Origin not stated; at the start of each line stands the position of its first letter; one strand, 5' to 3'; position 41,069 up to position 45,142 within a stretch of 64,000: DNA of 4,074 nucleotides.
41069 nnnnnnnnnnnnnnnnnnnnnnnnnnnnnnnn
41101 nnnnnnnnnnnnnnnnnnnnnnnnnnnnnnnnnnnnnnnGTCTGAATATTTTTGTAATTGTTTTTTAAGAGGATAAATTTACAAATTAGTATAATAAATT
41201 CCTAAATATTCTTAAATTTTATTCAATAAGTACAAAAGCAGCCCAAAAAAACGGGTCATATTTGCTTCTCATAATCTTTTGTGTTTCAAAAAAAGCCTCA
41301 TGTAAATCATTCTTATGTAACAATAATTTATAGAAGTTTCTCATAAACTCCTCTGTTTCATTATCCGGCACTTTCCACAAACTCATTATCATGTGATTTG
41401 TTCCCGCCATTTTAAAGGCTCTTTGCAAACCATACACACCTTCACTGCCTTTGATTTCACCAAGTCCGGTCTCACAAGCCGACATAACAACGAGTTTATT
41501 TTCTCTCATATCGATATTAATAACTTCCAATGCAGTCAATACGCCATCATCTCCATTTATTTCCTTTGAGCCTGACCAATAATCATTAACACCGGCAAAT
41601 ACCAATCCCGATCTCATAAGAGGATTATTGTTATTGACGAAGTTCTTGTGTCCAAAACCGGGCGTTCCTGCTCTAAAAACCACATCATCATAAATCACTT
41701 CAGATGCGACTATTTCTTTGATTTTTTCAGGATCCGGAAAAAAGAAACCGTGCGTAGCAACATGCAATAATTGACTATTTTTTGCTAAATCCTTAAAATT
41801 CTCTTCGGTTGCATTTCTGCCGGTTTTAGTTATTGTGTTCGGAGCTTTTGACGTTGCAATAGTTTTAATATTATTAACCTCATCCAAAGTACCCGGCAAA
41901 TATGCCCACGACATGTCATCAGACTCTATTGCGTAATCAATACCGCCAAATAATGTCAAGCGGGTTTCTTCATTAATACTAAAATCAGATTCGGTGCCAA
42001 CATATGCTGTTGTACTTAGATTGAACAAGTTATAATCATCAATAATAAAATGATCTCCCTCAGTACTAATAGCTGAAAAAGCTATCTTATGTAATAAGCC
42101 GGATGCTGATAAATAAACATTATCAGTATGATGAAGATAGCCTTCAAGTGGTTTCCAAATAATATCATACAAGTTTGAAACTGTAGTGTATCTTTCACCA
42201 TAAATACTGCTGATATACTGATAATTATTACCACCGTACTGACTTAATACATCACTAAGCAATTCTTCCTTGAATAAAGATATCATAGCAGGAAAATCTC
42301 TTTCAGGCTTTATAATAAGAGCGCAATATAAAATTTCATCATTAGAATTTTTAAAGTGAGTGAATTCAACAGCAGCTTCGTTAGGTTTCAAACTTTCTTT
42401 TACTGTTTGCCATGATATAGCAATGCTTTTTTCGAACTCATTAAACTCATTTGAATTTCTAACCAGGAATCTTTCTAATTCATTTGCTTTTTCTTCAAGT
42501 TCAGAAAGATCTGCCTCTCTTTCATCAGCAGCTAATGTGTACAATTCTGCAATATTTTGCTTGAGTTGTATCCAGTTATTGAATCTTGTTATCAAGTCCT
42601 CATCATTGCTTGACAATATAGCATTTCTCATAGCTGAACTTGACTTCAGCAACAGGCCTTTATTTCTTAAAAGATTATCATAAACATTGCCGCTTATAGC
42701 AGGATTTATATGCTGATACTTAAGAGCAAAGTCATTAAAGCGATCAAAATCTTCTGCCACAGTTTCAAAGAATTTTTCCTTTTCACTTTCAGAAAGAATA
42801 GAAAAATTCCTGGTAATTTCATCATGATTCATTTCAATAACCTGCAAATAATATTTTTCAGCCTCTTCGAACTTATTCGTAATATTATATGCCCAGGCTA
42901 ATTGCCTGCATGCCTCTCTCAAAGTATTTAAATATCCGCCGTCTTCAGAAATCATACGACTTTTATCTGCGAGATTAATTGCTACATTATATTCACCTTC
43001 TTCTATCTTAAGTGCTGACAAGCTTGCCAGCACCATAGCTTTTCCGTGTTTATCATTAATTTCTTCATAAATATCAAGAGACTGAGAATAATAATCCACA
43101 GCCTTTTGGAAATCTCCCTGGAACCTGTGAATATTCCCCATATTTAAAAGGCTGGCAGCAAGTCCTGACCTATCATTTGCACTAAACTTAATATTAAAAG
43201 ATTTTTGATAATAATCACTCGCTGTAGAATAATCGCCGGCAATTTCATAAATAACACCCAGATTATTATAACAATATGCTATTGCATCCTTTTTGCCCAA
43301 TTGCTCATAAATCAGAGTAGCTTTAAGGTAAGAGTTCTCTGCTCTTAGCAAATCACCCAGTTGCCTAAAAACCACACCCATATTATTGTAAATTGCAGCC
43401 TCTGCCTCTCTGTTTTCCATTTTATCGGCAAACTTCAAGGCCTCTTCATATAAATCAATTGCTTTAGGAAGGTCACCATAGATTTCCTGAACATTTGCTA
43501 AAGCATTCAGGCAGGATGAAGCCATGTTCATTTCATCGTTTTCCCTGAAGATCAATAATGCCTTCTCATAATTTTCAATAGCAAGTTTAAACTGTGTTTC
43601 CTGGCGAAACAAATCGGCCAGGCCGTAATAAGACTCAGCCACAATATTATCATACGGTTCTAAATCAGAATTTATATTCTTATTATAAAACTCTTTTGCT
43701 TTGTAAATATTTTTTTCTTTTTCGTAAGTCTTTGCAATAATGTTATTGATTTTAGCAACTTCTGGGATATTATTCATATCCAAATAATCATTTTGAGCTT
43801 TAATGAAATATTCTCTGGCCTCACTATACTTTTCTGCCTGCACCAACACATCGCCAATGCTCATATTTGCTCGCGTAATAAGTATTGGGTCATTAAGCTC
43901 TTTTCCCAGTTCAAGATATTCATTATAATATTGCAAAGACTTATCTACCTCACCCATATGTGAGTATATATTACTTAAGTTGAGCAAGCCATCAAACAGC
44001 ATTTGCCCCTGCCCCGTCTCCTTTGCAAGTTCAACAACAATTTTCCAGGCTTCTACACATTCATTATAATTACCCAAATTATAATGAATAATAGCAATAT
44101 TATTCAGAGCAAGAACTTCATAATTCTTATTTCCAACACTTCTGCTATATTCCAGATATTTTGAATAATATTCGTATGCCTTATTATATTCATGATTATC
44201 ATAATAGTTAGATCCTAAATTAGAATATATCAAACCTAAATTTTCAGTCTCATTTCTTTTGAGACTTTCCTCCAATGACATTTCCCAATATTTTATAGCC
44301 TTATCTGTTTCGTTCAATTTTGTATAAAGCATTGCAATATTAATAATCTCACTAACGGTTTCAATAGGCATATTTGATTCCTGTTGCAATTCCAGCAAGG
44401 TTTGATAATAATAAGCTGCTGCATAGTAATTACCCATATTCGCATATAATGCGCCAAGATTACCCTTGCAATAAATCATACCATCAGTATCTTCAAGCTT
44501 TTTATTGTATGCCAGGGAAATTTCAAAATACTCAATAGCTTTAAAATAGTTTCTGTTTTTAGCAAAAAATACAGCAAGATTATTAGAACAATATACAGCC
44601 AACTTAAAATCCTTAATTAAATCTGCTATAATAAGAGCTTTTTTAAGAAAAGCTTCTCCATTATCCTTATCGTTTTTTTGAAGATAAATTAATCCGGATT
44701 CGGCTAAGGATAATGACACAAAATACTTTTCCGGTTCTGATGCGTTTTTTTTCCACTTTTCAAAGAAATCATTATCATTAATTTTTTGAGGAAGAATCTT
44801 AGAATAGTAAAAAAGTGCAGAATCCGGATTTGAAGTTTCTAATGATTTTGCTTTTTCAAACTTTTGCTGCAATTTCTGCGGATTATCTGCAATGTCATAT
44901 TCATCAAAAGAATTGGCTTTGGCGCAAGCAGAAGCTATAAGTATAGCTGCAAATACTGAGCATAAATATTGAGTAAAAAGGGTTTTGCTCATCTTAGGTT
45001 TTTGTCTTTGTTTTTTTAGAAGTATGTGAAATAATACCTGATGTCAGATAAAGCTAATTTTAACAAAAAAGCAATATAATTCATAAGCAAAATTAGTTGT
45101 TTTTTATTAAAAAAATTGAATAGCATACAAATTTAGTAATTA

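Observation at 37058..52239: Six-gene envelope cluster: TPR-CHAT caspase-like lipoprotein flanked by two paralogous transmembrane PP2C sensors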

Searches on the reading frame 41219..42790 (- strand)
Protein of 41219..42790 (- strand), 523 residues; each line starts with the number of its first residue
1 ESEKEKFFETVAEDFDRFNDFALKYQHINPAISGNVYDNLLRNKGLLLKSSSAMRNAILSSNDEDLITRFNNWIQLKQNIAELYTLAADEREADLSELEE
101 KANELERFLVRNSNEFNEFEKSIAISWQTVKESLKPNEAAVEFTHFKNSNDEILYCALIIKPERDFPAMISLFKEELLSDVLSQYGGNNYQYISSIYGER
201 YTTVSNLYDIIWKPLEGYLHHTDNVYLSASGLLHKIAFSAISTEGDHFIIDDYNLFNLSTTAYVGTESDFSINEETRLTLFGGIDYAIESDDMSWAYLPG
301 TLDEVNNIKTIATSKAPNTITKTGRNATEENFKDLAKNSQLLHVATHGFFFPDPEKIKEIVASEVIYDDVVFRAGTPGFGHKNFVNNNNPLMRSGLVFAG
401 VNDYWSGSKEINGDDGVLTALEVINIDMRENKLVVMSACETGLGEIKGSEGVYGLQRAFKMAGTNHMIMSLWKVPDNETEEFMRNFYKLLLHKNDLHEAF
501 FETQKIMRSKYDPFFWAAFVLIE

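Call 59: search_solved_structures(query=window:41219-42790:-, max_evalue=0.01)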
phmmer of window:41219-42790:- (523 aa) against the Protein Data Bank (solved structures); distinct sequences matched with E-value up to 0.01: 0.
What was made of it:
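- Closest known: TPR-CHAT proteases: Csx29 of type III-E CRISPR 'Craspase', and HetF of Anabaena. Different: No PDB sequence match for the CHAT half (call 59).
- Tried and rejected: The CHAT half has no sequence match among solved structures (call 59).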

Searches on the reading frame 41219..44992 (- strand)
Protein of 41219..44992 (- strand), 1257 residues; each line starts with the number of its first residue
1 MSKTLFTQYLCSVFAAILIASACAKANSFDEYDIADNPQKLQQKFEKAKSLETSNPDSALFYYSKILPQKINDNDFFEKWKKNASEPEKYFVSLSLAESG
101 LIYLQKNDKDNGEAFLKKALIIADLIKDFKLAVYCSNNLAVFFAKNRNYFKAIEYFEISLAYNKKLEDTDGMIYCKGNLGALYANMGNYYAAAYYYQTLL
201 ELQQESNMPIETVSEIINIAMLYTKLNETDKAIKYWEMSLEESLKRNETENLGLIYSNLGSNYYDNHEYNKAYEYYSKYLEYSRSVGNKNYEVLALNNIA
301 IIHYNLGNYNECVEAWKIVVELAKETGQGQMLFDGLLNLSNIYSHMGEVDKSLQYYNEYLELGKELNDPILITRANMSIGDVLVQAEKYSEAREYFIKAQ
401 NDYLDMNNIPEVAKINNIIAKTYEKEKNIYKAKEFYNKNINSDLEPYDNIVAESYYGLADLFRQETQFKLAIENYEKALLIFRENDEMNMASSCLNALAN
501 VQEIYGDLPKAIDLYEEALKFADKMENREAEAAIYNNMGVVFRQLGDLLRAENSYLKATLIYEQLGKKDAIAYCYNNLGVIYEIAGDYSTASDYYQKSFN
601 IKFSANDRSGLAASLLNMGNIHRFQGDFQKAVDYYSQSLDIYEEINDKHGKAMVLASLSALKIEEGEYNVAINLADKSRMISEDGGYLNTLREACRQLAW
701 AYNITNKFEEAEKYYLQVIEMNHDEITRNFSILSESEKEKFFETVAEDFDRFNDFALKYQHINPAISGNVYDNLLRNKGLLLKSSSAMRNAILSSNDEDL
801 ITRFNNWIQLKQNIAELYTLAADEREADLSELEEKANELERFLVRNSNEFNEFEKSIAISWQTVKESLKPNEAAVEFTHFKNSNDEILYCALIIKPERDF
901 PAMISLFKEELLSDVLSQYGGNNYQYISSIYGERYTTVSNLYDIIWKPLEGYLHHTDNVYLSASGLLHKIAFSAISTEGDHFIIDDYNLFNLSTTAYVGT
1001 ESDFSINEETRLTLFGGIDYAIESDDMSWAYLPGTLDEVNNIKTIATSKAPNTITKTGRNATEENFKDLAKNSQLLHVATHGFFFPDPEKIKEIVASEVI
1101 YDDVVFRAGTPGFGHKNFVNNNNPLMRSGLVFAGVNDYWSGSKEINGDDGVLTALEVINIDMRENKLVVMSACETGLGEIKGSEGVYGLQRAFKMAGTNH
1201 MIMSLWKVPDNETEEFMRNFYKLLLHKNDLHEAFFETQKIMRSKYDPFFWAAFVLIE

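Call 3: search_protein_families(library=pfam, proteins=[window:41219-44992:-], max_evalue=0.01)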
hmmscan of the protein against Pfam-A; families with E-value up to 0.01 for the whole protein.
window:41219-44992:- (1257 aa): 17 families
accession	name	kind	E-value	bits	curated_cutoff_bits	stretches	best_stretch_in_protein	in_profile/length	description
PF13424.12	TPR_12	-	1.6e-65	217.7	30.1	7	532-601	3-74/77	Tetratricopeptide repeat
PF12770.12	CHAT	-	1.3e-53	182.8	24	1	939-1256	5-287/289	CHAT domain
PF00515.34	TPR_1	-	1.8e-48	160.9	27.8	6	612-643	1-32/34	Tetratricopeptide repeat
PF07719.23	TPR_2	-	5.1e-46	151.4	27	2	613-643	2-32/34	Tetratricopeptide repeat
PF13181.12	TPR_8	-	2e-34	115.2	25.7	2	613-643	2-32/34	Tetratricopeptide repeat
PF13374.12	TPR_10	-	1.2e-28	98.6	27.5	1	611-646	1-36/42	Tetratricopeptide repeat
PF13176.12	TPR_7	-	3.2e-24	83.3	27.9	1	614-646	1-33/36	Tetratricopeptide repeat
PF17874.7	TPR_MalT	-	7e-23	81.9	45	3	452-596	42-185/336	MalT-like TPR region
PF14938.12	SNAP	-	5.8e-16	59.2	25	2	521-674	24-177/282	Soluble NSF attachment protein, SNAP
PF24885.1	TPR_NPHP3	-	4.3e-13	49.7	100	2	566-681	93-212/239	Nephrocystin-3 TPR domain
PF13428.12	TPR_14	-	2.1e-11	43.8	23.5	0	495-520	4-29/44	Tetratricopeptide repeat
PF12862.13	ANAPC5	-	3.7e-09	37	23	1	262-330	7-75/91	Anaphase-promoting complex subunit 5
PF13432.12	TPR_16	-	8.1e-08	33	32.7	0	456-522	1-61/65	Tetratricopeptide repeat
PF13174.12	TPR_6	-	3.5e-07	30.9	26.3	0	614-642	2-30/33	Tetratricopeptide repeat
PF21325.3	SHPRH_helical-1st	-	6.7e-07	29.9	27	0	492-528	24-60/95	E3 ubiquitin-protein ligase SHPRH, first helical domain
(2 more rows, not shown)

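Call 4: search_protein_families(library=ncbifam, proteins=[window:41219-44992:-], max_evalue=0.01)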
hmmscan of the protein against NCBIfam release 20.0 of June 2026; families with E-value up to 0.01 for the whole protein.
window:41219-44992:- (1257 aa): 12 families
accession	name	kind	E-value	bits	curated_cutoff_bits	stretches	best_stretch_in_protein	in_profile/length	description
NF053520.1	HK_Porph_FimS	equivalog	6.1e-40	137.1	600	4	454-725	46-316/618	sensor histidine kinase FimS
NF041717.1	HaaA_phane_TPR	equivalog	9.1e-37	126.6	1125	2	476-722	616-862/882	cyclophane-containing RiPP biosynthesis TPR protein HaaT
NF053617.1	SARPRegAfsRStmc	equivalog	3.1e-26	91.6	1430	2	319-570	722-974/986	SARP-family global regulator AfsR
NF002725.1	PRK02603.1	equivalog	3.6e-17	62.9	143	3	567-642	30-102/173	photosystem I assembly protein Ycf3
NF040586.1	FxSxx_TPR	equivalog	1.4e-16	60.2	300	2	492-715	428-663/830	FxSxx-COOH system tetratricopeptide repeat protein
NF052312.1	T9SS_PorW_SprE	equivalog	7.2e-16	58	250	3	218-284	295-359/716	type IX secretion system periplasmic lipoprotein PorW/SprE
NF053720.1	NsdA_fam_reg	subfamily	1e-12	48.3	75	1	260-348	208-296/432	NsdA family TPR-like regulatory protein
TIGR02795.1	tol_pal_ybgF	equivalog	6.1e-07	30.1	90.1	0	446-528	33-113/119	tol-pal system protein YbgF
NF008757.0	PRK11788.1-5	equivalog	3.7e-06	26.3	363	0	497-727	74-283/388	lipopolysaccharide assembly protein LapB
NF058541.1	SusR_regulator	equivalog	2e-05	24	480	1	239-445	31-235/515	SusR family glycan utilization regulator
NF053779.1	BT3442_fam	equivalog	0.00036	19.4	940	1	413-558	102-248/563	BT3442 family protein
TIGR00540.1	TPR_hemY_coli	hypoth_equivalog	0.00041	19.2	142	0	541-637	296-384/385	heme biosynthesis-associated TPR protein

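Call 44: search_protein_families(library=padloc, proteins=[window:41219-44992:-], max_evalue=0.001)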
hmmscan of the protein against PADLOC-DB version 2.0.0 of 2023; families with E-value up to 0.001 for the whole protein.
window:41219-44992:- (1257 aa): 3 families
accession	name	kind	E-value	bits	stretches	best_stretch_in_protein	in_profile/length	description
PDLC01169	TPR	-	4.9e-42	142.1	5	569-713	106-235/252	TPR repeats containing protein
PDLC01171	TPR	-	3.2e-13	47.5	0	315-400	123-205/504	TPR repeats containing protein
PDLC05012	PDC-S39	-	3.5e-07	27.3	0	601-671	208-278/615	-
